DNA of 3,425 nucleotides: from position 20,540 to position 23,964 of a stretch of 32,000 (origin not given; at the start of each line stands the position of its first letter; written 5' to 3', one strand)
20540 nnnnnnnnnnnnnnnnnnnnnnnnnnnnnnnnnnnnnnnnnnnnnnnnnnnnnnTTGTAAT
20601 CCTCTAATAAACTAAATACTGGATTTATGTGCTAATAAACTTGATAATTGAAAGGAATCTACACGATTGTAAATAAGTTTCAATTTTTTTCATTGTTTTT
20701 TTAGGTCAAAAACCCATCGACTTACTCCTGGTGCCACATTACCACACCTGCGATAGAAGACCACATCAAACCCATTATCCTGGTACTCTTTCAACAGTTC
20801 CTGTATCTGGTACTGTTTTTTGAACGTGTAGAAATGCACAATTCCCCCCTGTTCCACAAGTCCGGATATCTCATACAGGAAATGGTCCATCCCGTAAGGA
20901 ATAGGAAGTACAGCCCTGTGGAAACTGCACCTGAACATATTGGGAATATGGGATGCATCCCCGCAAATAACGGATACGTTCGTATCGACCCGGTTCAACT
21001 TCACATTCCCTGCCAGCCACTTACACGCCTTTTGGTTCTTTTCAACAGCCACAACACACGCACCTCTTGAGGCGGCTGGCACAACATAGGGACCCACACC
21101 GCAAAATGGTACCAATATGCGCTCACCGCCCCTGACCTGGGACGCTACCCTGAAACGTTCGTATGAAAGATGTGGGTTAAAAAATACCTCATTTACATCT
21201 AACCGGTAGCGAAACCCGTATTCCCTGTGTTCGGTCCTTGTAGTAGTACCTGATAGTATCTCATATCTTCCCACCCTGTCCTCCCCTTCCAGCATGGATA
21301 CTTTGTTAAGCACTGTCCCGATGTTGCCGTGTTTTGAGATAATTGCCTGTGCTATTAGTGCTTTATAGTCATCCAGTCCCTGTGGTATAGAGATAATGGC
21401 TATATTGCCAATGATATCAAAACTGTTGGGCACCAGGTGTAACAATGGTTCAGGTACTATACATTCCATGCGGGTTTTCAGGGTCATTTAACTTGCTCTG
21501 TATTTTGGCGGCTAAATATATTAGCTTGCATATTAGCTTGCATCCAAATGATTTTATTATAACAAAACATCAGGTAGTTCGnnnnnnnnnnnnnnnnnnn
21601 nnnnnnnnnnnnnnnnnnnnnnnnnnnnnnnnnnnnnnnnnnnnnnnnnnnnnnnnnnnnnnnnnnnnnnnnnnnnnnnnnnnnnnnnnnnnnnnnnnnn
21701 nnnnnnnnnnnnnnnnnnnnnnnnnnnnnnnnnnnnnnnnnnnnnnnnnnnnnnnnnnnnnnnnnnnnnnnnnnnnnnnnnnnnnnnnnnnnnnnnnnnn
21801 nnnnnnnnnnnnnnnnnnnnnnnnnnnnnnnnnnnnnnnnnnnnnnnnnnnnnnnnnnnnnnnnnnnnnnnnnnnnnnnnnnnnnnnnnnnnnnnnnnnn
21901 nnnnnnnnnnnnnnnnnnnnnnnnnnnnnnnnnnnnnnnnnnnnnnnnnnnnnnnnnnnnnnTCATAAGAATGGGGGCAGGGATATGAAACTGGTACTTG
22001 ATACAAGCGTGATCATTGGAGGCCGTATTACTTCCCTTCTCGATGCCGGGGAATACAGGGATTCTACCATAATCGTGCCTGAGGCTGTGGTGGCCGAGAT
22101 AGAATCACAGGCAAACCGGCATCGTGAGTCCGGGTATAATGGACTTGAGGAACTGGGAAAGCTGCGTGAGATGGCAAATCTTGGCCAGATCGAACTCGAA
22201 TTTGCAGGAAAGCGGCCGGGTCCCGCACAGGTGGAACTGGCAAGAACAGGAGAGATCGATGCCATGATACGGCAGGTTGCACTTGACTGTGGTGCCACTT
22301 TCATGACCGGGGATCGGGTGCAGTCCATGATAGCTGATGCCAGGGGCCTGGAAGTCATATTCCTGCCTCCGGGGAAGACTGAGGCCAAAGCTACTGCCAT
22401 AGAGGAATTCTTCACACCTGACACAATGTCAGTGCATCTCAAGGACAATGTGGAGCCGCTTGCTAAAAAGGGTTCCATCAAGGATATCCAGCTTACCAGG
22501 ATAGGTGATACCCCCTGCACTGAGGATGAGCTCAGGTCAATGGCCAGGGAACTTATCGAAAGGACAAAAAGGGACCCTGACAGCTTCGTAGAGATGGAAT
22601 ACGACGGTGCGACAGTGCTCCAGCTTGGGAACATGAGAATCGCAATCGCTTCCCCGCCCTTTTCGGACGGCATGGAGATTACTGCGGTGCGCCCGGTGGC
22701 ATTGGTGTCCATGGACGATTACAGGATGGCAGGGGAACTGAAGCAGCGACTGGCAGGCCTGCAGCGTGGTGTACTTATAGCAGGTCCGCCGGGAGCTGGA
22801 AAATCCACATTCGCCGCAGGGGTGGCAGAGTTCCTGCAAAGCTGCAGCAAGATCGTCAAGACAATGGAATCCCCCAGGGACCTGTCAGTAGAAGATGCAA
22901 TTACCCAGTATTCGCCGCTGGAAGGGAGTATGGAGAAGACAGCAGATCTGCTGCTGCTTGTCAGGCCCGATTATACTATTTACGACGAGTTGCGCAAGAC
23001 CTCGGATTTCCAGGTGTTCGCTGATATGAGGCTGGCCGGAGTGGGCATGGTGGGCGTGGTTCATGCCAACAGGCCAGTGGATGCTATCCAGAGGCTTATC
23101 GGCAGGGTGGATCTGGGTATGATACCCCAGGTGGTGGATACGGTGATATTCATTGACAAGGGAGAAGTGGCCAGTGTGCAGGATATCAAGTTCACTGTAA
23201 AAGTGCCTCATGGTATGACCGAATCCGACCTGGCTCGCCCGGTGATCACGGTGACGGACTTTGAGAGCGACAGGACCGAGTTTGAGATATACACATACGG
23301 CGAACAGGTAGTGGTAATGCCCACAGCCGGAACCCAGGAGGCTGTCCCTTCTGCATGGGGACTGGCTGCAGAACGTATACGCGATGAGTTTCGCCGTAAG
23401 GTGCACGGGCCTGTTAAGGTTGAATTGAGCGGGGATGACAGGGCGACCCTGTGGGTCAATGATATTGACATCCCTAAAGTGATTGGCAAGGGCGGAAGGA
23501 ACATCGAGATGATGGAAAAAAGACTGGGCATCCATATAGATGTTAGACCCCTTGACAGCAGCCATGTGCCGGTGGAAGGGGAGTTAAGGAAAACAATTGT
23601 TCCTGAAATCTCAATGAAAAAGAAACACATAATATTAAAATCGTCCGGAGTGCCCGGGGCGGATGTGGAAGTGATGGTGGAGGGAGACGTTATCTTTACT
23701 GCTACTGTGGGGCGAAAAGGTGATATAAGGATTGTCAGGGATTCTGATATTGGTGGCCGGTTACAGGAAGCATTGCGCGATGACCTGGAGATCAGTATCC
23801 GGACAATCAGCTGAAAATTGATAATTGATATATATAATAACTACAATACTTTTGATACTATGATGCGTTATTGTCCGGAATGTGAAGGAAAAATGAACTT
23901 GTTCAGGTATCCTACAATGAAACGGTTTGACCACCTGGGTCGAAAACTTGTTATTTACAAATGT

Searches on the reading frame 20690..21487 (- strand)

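Call 67: search_protein_families(library=pfam, proteins=[window:20690-21487:-], max_evalue=0.001)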
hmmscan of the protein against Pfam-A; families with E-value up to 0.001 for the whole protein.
window:20690-21487:- (265 aa): 6 families
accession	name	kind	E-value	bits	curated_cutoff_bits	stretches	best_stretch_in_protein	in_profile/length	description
PF02475.24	TRM5-TYW2_MTfase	-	5.3e-34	118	28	1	85-225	1-141/164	TRM5/TYW2 methyltransferase domain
PF25133.1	TYW2_N_2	-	1.7e-18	66.9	27.7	1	5-82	3-78/79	TYW2 N-terminal domain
PF09445.16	Methyltransf_15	-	4.6e-05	23.5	22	1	122-186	2-66/165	RNA cap guanine-N2 methyltransferase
PF03602.21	Cons_hypoth95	-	5.9e-05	23.3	24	1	115-179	36-101/182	Conserved hypothetical protein 95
PF08241.18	Methyltransf_11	-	0.00076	20.5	21.2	0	129-217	5-93/95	Methyltransferase domain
PF05724.17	TPMT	-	0.00076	19.6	26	0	110-158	27-75/218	Thiopurine S-methyltransferase (TPMT)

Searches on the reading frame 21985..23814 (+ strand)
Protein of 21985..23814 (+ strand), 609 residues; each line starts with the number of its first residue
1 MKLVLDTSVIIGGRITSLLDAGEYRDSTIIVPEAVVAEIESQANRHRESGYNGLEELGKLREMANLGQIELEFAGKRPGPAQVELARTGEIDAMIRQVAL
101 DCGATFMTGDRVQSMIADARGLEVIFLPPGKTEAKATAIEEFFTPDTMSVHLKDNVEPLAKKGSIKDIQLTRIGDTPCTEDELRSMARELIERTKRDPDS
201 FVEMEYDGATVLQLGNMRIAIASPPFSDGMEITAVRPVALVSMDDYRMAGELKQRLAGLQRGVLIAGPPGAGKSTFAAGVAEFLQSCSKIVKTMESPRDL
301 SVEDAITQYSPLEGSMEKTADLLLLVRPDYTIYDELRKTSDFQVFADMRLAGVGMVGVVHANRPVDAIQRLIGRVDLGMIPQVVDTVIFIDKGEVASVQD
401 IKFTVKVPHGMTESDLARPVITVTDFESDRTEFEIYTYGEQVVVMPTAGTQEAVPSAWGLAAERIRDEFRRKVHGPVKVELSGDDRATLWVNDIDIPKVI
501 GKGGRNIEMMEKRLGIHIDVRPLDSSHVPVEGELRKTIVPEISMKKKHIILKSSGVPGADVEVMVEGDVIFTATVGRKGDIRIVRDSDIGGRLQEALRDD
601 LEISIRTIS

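Call 67: search_protein_families(library=pfam, proteins=[window:21985-23814:+], max_evalue=0.001)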
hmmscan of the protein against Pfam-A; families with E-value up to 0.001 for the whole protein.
window:21985-23814:+ (609 aa): 3 families
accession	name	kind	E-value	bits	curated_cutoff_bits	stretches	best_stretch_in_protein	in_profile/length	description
PF01850.27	PIN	-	2.7e-08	34.9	23.6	1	4-115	2-116/120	PIN domain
PF00437.27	T2SSE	-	7.5e-06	25.3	24.9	1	252-372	134-256/370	Type II/IV secretion system protein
PF00013.35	KH_1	-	0.00027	21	21.5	1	494-526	9-40/66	KH domain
